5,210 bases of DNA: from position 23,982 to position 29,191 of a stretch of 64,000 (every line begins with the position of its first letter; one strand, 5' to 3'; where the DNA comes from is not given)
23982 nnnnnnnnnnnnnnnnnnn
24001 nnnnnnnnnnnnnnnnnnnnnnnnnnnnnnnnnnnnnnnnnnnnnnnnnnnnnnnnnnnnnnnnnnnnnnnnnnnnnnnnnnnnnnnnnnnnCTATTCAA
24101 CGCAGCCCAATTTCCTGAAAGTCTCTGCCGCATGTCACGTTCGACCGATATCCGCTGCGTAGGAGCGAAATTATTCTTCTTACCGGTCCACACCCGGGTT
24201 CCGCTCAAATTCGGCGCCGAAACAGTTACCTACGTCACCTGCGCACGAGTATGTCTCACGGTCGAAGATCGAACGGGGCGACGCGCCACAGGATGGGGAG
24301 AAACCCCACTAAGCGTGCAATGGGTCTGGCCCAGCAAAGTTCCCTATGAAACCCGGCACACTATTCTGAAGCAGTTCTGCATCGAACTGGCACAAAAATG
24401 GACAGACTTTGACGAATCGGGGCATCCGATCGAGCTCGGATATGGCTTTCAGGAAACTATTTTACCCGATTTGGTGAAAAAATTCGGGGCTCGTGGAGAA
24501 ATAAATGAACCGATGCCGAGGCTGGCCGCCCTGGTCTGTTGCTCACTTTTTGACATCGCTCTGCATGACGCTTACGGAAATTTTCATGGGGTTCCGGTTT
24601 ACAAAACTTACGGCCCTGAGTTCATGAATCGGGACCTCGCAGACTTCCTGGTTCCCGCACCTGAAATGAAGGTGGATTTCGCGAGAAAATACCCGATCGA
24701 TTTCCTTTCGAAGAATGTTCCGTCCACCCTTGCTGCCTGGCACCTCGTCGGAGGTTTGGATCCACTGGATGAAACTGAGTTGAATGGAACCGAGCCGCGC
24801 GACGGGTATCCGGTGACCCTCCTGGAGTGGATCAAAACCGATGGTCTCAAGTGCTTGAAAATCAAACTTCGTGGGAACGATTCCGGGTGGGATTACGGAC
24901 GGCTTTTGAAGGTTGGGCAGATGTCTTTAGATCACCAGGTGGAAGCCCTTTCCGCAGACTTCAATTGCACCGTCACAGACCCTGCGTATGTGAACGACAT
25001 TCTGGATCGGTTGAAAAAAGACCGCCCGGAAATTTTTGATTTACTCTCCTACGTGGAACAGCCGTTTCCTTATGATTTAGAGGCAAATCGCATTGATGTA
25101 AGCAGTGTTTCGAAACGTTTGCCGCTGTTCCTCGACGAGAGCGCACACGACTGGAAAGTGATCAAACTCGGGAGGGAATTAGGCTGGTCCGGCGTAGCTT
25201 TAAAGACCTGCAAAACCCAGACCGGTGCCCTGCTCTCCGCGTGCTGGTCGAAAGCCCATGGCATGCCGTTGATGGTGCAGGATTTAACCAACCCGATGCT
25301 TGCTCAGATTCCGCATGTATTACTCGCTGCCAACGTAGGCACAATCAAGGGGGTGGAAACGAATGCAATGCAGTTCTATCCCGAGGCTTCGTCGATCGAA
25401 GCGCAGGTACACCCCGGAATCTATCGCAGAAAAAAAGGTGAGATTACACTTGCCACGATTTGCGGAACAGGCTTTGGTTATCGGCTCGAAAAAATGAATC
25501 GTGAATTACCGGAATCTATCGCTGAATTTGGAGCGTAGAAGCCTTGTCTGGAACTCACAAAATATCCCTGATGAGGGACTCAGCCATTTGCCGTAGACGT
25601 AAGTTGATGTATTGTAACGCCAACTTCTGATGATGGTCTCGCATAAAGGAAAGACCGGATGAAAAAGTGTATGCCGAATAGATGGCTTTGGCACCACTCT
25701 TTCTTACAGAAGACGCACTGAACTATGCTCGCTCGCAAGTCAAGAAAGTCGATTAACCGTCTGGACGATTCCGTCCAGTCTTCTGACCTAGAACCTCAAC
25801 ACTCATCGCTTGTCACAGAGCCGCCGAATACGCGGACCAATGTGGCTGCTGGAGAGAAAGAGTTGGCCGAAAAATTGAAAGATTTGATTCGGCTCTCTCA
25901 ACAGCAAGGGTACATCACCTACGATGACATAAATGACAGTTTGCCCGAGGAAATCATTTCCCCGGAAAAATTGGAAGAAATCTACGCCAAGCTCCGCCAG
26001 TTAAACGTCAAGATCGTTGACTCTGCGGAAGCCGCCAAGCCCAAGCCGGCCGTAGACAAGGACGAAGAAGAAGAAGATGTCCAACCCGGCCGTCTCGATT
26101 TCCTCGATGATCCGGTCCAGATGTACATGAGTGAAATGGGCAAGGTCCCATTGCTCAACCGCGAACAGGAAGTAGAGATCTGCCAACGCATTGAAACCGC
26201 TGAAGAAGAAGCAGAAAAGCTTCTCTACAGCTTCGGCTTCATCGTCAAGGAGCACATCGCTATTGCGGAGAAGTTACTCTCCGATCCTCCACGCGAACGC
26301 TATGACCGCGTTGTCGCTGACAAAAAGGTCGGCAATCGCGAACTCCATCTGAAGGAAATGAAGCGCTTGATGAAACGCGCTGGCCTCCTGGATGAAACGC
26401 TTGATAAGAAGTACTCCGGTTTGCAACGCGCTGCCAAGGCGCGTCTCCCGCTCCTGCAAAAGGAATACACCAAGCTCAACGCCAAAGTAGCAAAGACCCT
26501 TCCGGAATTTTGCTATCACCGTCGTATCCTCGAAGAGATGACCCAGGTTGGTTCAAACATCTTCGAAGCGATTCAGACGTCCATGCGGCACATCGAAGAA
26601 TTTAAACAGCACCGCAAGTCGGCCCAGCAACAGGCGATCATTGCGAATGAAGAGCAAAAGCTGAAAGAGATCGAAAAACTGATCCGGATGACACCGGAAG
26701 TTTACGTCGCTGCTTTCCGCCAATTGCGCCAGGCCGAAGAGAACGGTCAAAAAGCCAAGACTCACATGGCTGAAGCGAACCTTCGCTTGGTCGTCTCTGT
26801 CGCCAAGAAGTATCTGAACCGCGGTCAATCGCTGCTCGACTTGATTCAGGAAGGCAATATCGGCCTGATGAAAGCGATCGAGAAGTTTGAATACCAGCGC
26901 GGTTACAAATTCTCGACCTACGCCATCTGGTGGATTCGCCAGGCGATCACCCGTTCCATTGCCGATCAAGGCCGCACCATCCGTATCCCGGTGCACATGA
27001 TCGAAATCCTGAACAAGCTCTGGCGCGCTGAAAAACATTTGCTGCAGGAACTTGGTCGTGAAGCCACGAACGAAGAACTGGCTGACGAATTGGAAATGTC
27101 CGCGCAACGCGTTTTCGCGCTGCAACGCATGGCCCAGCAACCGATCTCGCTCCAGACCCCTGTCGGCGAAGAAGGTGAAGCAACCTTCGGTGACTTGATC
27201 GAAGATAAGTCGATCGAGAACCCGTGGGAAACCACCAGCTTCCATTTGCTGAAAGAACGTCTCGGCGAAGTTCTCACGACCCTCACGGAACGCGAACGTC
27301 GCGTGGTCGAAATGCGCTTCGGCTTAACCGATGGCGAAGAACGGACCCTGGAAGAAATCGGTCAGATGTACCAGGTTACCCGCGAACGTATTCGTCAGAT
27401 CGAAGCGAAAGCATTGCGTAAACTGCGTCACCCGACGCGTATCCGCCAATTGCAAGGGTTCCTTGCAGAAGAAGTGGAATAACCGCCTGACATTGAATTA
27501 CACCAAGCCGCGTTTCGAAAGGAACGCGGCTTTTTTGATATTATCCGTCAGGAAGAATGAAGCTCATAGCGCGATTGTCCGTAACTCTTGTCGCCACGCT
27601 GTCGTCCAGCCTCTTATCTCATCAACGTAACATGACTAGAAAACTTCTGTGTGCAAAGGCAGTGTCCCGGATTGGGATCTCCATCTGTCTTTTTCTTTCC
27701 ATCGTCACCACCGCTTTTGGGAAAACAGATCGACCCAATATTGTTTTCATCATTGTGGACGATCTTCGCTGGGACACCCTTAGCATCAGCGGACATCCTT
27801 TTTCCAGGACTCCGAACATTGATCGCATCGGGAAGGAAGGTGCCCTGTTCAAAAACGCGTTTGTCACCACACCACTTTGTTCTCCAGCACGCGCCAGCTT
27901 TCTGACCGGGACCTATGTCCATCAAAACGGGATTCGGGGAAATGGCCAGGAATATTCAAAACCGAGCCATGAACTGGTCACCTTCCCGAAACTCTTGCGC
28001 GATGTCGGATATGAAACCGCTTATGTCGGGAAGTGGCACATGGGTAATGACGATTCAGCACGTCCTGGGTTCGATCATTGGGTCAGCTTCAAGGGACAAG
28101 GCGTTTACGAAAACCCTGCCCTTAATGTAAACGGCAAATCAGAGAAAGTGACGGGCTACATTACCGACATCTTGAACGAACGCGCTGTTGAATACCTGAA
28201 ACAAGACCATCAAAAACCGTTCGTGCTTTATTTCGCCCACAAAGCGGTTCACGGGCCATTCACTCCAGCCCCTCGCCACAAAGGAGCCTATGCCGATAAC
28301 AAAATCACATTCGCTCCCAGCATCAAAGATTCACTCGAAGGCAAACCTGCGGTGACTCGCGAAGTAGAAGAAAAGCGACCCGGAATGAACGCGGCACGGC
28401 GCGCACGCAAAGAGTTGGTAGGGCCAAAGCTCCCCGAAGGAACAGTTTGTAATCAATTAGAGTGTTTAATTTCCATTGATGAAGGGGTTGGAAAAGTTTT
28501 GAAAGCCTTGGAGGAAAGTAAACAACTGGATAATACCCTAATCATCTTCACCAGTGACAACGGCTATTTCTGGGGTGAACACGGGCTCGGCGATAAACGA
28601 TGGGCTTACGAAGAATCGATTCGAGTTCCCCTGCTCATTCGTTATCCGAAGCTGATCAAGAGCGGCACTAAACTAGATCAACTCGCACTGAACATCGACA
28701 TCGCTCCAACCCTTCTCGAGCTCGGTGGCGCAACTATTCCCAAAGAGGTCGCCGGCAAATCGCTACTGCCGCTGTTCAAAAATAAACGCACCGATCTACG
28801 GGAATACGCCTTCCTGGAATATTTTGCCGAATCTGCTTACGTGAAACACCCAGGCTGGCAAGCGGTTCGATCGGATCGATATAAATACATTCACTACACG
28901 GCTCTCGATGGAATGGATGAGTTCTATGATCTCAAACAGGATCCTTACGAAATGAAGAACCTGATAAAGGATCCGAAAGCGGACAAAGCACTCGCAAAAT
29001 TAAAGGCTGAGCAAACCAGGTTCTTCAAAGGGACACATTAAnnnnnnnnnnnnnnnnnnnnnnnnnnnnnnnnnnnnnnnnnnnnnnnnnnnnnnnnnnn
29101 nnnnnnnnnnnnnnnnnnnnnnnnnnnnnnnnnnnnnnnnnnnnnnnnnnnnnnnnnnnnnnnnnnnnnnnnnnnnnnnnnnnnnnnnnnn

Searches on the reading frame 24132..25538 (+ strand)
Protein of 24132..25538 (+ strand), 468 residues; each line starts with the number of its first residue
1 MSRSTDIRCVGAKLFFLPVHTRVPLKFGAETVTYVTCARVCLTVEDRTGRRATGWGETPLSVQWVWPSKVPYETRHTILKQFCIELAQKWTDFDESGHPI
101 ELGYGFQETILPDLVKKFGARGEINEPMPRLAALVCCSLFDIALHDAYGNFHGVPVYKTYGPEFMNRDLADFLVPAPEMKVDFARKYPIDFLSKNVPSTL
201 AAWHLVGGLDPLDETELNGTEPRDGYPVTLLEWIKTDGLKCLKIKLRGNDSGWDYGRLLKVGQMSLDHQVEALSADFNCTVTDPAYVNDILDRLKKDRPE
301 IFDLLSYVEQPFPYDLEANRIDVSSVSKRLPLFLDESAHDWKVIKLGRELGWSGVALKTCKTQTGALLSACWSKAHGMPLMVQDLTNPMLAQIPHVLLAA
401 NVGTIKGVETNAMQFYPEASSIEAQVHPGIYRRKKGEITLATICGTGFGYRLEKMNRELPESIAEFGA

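Call 39: search_protein_families(library=pfam, proteins=[window:24132-25538:+], max_evalue=0.001)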
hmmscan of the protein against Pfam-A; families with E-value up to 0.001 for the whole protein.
window:24132-25538:+ (468 aa): 1 family
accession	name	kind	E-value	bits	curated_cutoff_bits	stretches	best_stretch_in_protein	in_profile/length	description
PF13378.12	MR_MLE_C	-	1.7e-07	31.6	29.4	1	232-449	8-214/219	Enolase C-terminal domain-like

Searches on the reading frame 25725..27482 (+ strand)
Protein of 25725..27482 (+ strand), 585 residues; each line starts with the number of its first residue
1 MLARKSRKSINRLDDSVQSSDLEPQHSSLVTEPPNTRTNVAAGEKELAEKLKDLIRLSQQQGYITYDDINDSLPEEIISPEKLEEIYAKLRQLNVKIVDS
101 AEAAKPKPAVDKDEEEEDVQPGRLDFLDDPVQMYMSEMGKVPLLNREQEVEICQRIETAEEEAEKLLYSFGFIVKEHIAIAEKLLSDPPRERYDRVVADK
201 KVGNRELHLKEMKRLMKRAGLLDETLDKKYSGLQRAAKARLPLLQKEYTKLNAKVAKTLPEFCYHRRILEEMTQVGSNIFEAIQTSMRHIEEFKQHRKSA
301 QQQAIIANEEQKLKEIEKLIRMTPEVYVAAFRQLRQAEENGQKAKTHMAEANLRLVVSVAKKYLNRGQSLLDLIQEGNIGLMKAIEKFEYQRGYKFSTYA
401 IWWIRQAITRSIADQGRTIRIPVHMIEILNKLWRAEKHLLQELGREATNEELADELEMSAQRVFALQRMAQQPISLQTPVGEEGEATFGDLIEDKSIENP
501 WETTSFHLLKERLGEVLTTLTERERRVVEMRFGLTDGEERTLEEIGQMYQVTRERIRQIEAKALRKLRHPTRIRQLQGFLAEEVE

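Call 39: search_protein_families(library=pfam, proteins=[window:25725-27482:+], max_evalue=0.001)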
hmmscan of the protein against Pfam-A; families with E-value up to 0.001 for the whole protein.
window:25725-27482:+ (585 aa): 5 families
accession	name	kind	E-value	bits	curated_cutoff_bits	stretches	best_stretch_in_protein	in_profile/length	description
PF04542.20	Sigma70_r2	-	9.4e-24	83.5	24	1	349-418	2-71/71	Sigma-70 region 2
PF04539.22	Sigma70_r3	-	1e-23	83.6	25.3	1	429-502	3-76/78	Sigma-70 region 3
PF04545.22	Sigma70_r4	-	2.2e-21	75.6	24.1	1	517-569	2-50/50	Sigma-70, region 4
PF03979.19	Sigma70_r1_1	-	4.9e-18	65.3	22.5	1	49-117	5-78/81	Sigma-70 factor, region 1.1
PF00140.25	Sigma70_r1_2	-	8.9e-11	42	22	1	129-158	1-30/34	Sigma-70 factor, region 1.2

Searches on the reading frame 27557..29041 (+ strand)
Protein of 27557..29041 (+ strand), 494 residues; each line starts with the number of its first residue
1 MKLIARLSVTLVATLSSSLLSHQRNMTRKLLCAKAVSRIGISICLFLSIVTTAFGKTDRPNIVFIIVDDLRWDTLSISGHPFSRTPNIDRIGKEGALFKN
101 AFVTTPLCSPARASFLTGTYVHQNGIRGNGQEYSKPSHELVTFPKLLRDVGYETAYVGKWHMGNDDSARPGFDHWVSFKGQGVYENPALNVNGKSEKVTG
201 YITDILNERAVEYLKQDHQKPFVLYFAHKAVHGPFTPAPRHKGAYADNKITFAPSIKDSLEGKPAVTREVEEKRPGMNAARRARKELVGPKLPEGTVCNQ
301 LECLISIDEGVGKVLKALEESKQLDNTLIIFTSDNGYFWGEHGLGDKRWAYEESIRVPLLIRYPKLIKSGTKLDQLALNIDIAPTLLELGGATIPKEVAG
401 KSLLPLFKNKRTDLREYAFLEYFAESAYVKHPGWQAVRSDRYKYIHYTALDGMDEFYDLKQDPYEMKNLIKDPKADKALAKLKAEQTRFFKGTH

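Call 39: search_protein_families(library=pfam, proteins=[window:27557-29041:+], max_evalue=0.001)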
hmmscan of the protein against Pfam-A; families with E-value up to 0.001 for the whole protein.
window:27557-29041:+ (494 aa): 3 families
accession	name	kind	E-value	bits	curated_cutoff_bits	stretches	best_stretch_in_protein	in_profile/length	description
PF00884.28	Sulfatase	-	7.8e-60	203.2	25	1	60-391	1-300/301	Sulfatase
PF16347.10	SGSH_C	-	1.2e-41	142.8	29.3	1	340-486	1-148/154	N-sulphoglucosamine sulphohydrolase, C-terminal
PF01663.27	Phosphodiest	-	7.7e-09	36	23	1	63-130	2-66/342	Type I phosphodiesterase / nucleotide pyrophosphatase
